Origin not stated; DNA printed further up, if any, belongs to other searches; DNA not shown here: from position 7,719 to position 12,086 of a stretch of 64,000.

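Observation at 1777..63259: Period-7 tandem repeat arrays occupy almost every intergenic spacer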

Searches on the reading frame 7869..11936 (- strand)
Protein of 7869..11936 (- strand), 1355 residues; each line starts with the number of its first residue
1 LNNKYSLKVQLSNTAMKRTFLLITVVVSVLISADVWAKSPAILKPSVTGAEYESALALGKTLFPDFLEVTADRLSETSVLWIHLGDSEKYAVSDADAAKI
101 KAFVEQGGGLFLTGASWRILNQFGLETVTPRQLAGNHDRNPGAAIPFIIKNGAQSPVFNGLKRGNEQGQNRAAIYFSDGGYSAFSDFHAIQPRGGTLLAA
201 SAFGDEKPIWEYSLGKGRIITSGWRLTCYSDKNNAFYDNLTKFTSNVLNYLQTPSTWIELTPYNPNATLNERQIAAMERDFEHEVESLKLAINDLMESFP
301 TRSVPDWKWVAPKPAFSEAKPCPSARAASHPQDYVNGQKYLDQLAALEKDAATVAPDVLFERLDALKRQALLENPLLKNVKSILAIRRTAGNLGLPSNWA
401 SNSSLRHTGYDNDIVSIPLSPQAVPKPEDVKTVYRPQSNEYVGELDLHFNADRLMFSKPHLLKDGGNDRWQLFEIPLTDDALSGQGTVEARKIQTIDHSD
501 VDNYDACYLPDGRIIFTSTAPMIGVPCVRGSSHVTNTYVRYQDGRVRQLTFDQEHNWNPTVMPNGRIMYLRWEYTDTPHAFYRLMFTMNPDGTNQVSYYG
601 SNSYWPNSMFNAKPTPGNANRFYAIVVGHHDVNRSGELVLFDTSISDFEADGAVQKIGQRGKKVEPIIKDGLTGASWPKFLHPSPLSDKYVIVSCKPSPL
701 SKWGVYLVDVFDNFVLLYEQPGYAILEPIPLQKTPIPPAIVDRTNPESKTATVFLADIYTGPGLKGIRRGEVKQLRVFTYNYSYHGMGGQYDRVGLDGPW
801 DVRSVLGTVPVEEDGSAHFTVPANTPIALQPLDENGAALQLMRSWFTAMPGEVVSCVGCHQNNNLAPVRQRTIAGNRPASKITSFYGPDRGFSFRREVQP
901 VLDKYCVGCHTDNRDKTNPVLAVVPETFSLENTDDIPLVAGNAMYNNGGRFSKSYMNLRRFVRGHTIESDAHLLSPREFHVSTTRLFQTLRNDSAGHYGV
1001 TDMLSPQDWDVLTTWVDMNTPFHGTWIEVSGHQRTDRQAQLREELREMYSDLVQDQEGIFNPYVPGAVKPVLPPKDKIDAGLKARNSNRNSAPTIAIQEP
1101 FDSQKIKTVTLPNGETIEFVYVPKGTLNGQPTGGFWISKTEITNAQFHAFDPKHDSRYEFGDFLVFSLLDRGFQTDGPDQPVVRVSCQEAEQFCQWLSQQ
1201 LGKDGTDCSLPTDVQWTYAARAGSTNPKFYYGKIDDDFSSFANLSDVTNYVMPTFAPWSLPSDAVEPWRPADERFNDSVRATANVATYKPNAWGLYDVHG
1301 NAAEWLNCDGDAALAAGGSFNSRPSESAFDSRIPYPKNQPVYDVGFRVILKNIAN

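Call 9: search_protein_families(library=ncbifam, proteins=[window:7869-11936:-])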
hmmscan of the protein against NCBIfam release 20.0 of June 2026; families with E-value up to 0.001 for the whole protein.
window:7869-11936:- (1355 aa): 5 families
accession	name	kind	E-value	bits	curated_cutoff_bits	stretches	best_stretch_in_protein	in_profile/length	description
TIGR03525.2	GldK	equivalog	6.4e-16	58.7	350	1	1179-1307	219-335/408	T9SS ring complex lipoprotein PorK/GldK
NF051459.1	pyoverdine_PvdO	equivalog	2.7e-11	43.1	500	2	1175-1228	113-163/280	dihydropyoverdine dehydrogenase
NF052339.1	hydrazine_alpha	equivalog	6.3e-10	37.6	800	1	783-862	507-586/804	hydrazine synthase subunit alpha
NF041186.1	SenA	equivalog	5.8e-05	22.7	420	1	1177-1233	268-312/382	selenoneine synthase SenA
TIGR03524.1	GldJ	equivalog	0.00063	18.5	458.2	0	1276-1306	331-361/559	gliding motility lipoprotein GldJ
